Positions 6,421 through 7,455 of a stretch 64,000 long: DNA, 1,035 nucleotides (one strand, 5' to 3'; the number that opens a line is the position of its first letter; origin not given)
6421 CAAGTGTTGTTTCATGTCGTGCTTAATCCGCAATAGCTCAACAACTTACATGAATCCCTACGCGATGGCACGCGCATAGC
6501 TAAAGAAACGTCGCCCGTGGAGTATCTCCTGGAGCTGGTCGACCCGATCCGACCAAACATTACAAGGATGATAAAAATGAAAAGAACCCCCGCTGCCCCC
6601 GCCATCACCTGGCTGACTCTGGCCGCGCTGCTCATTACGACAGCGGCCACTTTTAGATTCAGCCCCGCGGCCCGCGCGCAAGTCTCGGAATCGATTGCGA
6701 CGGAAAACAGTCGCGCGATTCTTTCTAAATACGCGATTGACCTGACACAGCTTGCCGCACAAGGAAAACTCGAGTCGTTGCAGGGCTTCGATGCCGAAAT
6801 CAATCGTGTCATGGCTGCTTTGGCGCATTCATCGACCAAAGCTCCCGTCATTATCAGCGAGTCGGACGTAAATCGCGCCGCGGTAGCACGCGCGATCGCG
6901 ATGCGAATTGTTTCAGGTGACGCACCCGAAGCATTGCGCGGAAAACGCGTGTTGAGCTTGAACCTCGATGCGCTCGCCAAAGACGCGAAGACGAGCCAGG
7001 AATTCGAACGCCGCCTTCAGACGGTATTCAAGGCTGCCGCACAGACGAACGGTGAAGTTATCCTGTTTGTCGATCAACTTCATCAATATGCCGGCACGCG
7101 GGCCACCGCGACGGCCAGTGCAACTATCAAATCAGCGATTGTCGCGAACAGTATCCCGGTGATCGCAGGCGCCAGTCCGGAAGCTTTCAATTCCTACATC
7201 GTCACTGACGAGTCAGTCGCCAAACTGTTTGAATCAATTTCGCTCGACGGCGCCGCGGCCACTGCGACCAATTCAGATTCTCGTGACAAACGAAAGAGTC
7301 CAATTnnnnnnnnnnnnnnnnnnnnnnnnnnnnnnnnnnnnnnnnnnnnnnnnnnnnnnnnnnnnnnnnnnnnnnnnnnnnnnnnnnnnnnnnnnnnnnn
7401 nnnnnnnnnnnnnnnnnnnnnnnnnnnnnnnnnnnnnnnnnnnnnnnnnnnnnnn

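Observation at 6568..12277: Two tandem secreted subtilases carry a catalytically dead ClpB/ClpC-type AAA+ module, next to the real clpC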

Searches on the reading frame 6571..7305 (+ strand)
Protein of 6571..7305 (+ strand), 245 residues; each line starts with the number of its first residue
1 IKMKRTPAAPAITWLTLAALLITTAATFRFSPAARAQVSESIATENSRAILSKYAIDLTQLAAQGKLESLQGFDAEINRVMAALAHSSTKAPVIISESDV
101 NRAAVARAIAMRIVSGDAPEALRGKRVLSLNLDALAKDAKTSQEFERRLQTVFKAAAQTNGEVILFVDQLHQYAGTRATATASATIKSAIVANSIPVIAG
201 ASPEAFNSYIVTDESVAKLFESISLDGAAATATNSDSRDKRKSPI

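Call 34: search_protein_representatives(alignment_id=A3)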
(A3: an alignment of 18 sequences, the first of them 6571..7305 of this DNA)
Query: 18 sequences, 281 profile positions. Proteins with E-value up to 0.001 (for the whole library): 18714; up to 1e-10: 11484; up to 1e-30: 1906. The best 150 are listed.
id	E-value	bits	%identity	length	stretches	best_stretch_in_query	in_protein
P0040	1.8e-118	411.6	-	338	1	2-281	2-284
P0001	5.0e-115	400.3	-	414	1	2-281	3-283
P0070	1.0e-106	373.0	-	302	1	2-228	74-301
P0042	3.4e-105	368.1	-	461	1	4-281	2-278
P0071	1.6e-93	329.8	-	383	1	4-281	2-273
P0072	7.0e-88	311.3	-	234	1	4-229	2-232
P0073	3.9e-84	299.0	-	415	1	4-281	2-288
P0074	5.8e-84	298.4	-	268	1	4-226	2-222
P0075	9.8e-76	271.4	-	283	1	1-273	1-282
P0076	3.6e-73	263.0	-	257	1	119-281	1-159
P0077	7.8e-73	261.9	-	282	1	3-262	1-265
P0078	8.8e-73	261.7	-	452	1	2-281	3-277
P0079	3.0e-72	260.0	-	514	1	7-281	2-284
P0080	6.4e-72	258.9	-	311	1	2-281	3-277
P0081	1.7e-71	257.5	-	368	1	3-278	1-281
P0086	2.9e-69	250.2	-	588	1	3-281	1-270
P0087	4.3e-69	249.6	-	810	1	4-281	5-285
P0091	3.3e-61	223.8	-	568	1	4-281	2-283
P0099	3.1e-57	210.7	-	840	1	3-281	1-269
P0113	3.0e-53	197.7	-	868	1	12-281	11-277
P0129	4.9e-49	183.8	-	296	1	35-230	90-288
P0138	4.9e-47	177.2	-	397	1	12-280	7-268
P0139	6.4e-47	176.9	-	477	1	31-228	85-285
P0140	6.7e-47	176.8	-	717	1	15-281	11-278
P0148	9.1e-46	173.1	-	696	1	35-230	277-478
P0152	1.8e-45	172.2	-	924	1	42-225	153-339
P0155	2.6e-45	171.6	-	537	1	44-228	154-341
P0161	4.1e-45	171.0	-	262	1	7-237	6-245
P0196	9.4e-44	166.5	-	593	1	7-279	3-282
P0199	1.4e-43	165.9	-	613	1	16-281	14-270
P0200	1.6e-43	165.7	-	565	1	13-278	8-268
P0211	2.7e-43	165.0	-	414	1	15-280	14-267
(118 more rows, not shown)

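Call 37: list_cluster_members(proteins=[P0087, P0099, P0113, P0140, P0199, P0200, P0196, P0091, P0086, P0079])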
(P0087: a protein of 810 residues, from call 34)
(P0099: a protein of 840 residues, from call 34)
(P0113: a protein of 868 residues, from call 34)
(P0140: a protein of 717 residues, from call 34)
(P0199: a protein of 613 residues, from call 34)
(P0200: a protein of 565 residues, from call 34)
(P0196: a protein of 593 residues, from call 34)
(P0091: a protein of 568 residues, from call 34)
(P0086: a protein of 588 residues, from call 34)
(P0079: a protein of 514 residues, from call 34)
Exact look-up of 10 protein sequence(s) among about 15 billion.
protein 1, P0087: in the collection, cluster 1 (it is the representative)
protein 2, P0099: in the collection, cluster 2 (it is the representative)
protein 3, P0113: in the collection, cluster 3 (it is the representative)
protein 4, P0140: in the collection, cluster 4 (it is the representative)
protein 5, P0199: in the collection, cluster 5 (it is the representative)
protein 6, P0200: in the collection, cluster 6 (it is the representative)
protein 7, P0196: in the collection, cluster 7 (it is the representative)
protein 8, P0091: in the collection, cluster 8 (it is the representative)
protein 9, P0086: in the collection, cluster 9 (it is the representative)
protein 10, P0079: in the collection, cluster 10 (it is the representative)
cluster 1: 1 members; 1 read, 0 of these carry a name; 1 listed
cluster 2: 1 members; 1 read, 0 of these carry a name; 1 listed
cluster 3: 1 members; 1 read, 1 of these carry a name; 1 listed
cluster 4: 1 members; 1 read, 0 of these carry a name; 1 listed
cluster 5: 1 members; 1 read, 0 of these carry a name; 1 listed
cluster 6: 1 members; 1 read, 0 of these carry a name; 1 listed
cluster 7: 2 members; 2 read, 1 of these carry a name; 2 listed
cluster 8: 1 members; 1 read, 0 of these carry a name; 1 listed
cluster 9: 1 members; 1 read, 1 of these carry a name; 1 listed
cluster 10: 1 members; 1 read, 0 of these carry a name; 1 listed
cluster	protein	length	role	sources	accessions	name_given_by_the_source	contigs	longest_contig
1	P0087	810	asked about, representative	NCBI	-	-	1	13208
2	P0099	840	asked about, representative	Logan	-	-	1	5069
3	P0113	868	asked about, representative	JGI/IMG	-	subtilisin family serine protease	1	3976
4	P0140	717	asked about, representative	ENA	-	-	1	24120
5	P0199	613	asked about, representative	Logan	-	-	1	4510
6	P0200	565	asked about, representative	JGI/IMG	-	-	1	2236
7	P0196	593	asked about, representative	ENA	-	-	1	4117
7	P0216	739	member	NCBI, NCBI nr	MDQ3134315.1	MAG: S8 family serine peptidase, partial [Acidobacteriota bacterium] | S8 family serine peptidase [Acidobacteriota bacterium]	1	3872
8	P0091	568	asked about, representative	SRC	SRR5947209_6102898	-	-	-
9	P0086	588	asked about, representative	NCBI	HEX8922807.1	MAG TPA: S8 family serine peptidase, partial [Pyrinomonadaceae bacterium]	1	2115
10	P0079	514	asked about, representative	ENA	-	-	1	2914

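Call 38: search_protein_families(library=pfam, proteins=[P0087, P0099, P0113, P0140, P0199, P0200, P0196, P0091, P0086, P0079], max_evalue=0.001)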
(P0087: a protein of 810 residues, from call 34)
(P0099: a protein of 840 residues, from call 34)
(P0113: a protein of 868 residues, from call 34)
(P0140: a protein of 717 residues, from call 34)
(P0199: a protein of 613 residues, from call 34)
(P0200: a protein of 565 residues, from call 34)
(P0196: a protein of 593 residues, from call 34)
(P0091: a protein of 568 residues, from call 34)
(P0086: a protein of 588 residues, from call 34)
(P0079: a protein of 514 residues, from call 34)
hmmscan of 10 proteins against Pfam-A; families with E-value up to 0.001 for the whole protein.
P0087 (810 aa): 1 family
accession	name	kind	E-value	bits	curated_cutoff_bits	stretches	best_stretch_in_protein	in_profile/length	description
PF00082.27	Peptidase_S8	-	7e-43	147.4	21.8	1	365-656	1-277/288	Subtilase family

P0099 (840 aa): 1 family
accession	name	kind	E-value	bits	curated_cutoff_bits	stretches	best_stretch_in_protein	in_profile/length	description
PF00082.27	Peptidase_S8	-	8.7e-49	166.8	21.8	1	352-658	1-288/288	Subtilase family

P0113 (868 aa): 1 family
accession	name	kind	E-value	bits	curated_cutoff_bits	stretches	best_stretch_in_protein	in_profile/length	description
PF00082.27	Peptidase_S8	-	1.6e-47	162.7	21.8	1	365-683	1-281/288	Subtilase family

P0140 (717 aa): 1 family
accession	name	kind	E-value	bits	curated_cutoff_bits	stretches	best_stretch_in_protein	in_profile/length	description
PF00082.27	Peptidase_S8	-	5.2e-18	65.8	21.8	1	358-568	1-196/288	Subtilase family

P0199 (613 aa): 2 families
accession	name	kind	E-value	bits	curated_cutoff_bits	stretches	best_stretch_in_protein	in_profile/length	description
PF00082.27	Peptidase_S8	-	2.6e-30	106.1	21.8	1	351-602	1-226/288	Subtilase family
PF00004.35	AAA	-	0.00063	20.6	21.2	0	134-186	37-92/131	ATPase family associated with various cellular activities (AAA)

P0200 (565 aa): 0 families

P0196 (593 aa): 1 family
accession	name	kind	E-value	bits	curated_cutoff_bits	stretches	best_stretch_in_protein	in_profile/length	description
PF00082.27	Peptidase_S8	-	4e-29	102.3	21.8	1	367-567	1-197/288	Subtilase family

P0091 (568 aa): 1 family
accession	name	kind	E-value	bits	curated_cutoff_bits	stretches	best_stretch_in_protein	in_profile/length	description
PF00082.27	Peptidase_S8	-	4.3e-24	85.8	21.8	1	372-562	1-180/288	Subtilase family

P0086 (588 aa): 2 families
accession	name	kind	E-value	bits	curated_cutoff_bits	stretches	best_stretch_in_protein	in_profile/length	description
PF00082.27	Peptidase_S8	-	1.4e-33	116.9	21.8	1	350-580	1-211/288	Subtilase family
PF00004.35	AAA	-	2.4e-05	25.2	21.2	0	117-182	26-95/131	ATPase family associated with various cellular activities (AAA)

P0079 (514 aa): 2 families
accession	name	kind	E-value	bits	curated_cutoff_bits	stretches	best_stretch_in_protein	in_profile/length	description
PF00082.27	Peptidase_S8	-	2.5e-15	57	21.8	1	364-513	1-154/288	Subtilase family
PF00004.35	AAA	-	0.00014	22.8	21.2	1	95-206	3-110/131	ATPase family associated with various cellular activities (AAA)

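Call 39: predict_structure(alignment_id=A4)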
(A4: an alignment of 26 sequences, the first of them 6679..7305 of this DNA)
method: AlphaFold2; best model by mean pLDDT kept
length: 209 residues; sequences in the alignment: 26
mean_pLDDT: 69.0   pTM: 0.66
mean pLDDT of the five models: 69.0, 68.0, 67.3, 66.4, 64.1
residues with pLDDT >= 90: 27; 70-90: 87; 50-70: 59; < 50: 36
segments of 3 or more residues with pLDDT < 50: 137-139, 180-207
pLDDT, mean of each block of 10 residues (from residue 1): 65 88 93 80 83 67 69 92 89 84 73 84 85 56 57 64 58 51 38 30 41
secondary structure, 60 per line:
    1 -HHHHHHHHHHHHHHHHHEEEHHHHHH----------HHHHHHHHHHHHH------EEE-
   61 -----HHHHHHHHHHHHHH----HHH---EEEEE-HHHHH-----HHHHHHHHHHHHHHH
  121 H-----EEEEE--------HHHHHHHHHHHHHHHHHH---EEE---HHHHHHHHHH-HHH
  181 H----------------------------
elements in order: H2-18 E19-21 H22-27 H38-50 E57-59 H66-79 E90-94 H96-100 H106-121 E127-131 H140-157 E161-163 H167-176 H178-181

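Call 41: find_encoding_contigs(protein=P0140, flank=8000, max_places=2)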
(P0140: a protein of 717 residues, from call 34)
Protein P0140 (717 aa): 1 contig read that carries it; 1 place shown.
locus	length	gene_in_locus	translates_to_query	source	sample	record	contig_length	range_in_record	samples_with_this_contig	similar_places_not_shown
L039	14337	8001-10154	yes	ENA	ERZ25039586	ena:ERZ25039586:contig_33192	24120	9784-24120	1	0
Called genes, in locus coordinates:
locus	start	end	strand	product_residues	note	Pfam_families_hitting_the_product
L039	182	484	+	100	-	-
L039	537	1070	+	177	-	PF12385:Peptidase_C70, PF03412:Peptidase_C39, PF13529:Peptidase_C39_2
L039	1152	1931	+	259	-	-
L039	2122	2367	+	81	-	-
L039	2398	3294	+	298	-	PF00890:FAD_binding_2, PF07992:Pyr_redox_2 (faint)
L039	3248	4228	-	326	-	-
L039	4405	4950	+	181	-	-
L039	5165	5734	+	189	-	PF04542:Sigma70_r2, PF08281:Sigma70_r4_2, PF04545:Sigma70_r4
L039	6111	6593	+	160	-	-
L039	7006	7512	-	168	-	PF01741:MscL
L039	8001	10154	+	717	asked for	PF00082:Peptidase_S8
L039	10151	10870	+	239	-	PF10014:2OG-Fe_Oxy_2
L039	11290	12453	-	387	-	PF07495:Y_Y_Y (faint), PF19077:Big_13 (faint), PF13860:FlgD_ig (weak)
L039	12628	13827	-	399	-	-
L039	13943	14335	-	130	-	?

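Call 42: find_encoding_contigs(protein=P0087, flank=8000, max_places=2)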
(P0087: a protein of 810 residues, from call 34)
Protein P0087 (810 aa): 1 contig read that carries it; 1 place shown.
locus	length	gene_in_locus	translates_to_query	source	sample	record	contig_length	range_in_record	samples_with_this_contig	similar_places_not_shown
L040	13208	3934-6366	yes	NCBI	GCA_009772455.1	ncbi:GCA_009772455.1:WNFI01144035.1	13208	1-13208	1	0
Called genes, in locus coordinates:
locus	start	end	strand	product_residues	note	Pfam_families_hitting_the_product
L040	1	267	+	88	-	?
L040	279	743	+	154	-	PF09350:DJC28_CD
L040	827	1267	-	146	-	PF06491:Disulph_isomer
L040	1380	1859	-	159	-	PF02367:TsaE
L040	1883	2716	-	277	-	PF01256:Carb_kinase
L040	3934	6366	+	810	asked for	PF00082:Peptidase_S8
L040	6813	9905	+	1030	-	PF13424:TPR_12, PF17874:TPR_MalT, PF13424:TPR_12, PF00158:Sigma54_activat, PF14532:Sigma54_activ_2, PF07728:AAA_5, PF25601:AAA_lid_14, PF02954:HTH_8, +13 more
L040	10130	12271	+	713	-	PF04773:FecR (weak), PF20245:DUF6600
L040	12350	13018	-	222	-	-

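Call 44: fold_search(model_id=the predicted structure, library=pdb)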
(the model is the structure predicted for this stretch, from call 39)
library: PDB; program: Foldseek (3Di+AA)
matches with E <= 10: 904; with E <= 0.001: 187
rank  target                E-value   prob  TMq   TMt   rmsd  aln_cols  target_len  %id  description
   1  1jbk                  1.2e-12  1.00  0.61  0.67   4.6       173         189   37  Crystal Structure of the First Nucelotide Binding Domain of ClpB (released 2002-06-05)
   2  6qs4_C                6.4e-11  1.00  0.61  0.23   4.8       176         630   36  Two-Step Activation Mechanism of the ClpB Disaggregase for Sequential Substrate Threading by the Main ATPase Motor. (released 2019-07-03)
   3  6qs4_B                7.2e-11  1.00  0.61  0.25   4.5       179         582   37  Two-Step Activation Mechanism of the ClpB Disaggregase for Sequential Substrate Threading by the Main ATPase Motor. (released 2019-07-03)
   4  6qs6_A                1.5e-10  1.00  0.61  0.25   4.6       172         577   38  ClpB (DWB and K476C mutant) bound to casein in presence of ATPgammaS - state KC-1 (released 2019-07-03)
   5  9if4_C                1.6e-10  1.00  0.61  0.25   4.7       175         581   32  Structure of the Mycobacterium Tuberculosis ClpC1P1P2 complex bound to the activator Bz-Leu-Leu (released 2025-08-27)
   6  4hse                  1.7e-10  1.00  0.61  0.37   4.6       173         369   38  Crystal structure of ClpB NBD1 in complex with guanidinium chloride and ADP (released 2013-01-30)
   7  6amn                  1.7e-10  1.00  0.61  0.39   4.8       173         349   32  Crystal Structure of Hsp104 N Domain (released 2017-11-29)
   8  5wbw_A                2.0e-10  1.00  0.60  0.39   4.8       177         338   31  Yeast Hsp104 fragment 1-360 (released 2018-01-03)
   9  6qs4_D                2.1e-10  1.00  0.60  0.23   4.7       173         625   38  Two-Step Activation Mechanism of the ClpB Disaggregase for Sequential Substrate Threading by the Main ATPase Motor. (released 2019-07-03)
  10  6qs4_A                2.9e-10  1.00  0.59  0.25   4.7       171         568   37  Two-Step Activation Mechanism of the ClpB Disaggregase for Sequential Substrate Threading by the Main ATPase Motor. (released 2019-07-03)
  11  6w6h_B                3.5e-10  1.00  0.60  0.23   4.6       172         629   34  The Mycobacterium tuberculosis ClpB disaggregase hexamer structure in conformation II in the presence of DnaK chaperon (released 2021-05-26)
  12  8a8u_B                3.5e-10  1.00  0.59  0.25   4.9       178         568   31  Mycobacterium tuberculosis ClpC1 hexamer structure (released 2022-10-26)
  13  6qs7_F                5.3e-10  1.00  0.61  0.25   4.8       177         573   37  ClpB (DWB and K476C mutant) bound to casein in presence of ATPgammaS - state KC-2A (released 2019-07-03)
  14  9if4_A                5.9e-10  1.00  0.58  0.29   4.9       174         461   31  Structure of the Mycobacterium Tuberculosis ClpC1P1P2 complex bound to the activator Bz-Leu-Leu (released 2025-08-27)
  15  9if4_D                6.3e-10  1.00  0.60  0.25   4.6       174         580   33  Structure of the Mycobacterium Tuberculosis ClpC1P1P2 complex bound to the activator Bz-Leu-Leu (released 2025-08-27)
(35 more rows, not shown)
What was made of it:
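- On Clp/Hsp100 class-1 AAA+ ATPases (ClpB/ClpC/ClpA/ClpV): Foldseek 1jbk E 1e-12 (call 44).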

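Call 49: list_cluster_members(proteins=[P0155, P0129, P0139, P0148, P0152, P0113, P0073, P0138, P0211, P0161])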
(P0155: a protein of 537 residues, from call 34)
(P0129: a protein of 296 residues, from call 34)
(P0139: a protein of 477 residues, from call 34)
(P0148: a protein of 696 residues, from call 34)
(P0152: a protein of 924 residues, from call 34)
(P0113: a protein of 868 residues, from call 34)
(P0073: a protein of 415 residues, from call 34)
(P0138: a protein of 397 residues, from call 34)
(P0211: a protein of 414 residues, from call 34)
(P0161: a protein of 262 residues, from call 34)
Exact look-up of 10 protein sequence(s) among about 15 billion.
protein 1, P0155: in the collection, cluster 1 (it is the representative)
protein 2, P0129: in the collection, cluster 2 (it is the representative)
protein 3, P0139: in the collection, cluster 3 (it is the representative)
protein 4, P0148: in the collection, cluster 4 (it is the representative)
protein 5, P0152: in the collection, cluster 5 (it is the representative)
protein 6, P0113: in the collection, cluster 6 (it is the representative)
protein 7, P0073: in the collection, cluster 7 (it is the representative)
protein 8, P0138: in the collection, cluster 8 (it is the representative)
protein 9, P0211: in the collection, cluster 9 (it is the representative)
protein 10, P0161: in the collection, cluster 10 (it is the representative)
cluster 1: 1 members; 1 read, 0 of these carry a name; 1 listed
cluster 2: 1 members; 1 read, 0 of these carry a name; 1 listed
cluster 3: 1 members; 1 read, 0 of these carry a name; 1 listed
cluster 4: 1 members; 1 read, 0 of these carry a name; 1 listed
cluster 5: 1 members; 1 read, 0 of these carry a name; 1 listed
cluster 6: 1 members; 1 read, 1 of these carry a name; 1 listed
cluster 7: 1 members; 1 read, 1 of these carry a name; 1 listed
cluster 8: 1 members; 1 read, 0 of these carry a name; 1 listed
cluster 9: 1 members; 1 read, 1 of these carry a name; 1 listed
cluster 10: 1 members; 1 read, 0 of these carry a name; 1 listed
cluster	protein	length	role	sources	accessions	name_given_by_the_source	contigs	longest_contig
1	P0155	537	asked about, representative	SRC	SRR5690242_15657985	-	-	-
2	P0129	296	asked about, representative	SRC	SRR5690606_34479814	-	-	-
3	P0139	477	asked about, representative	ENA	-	-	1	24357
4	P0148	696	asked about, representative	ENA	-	-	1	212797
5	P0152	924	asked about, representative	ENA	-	-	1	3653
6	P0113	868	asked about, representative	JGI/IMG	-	subtilisin family serine protease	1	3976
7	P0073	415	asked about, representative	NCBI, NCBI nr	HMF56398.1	MAG TPA: hypothetical protein VK619_08650, partial [Pyrinomonadaceae bacterium] | hypothetical protein [Pyrinomonadaceae bacterium]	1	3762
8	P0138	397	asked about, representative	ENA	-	-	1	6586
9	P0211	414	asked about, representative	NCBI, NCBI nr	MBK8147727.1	MAG: hypothetical protein IPK58_05795 [Acidobacteria bacterium] | hypothetical protein [Acidobacteriota bacterium]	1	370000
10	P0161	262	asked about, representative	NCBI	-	-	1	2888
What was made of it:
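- Tried and rejected: The taxa of the closest real ClpB-like representatives are unknown (call 49), so 'ClpB-like origin' rests on similarity ranking, not on a resolved tree.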
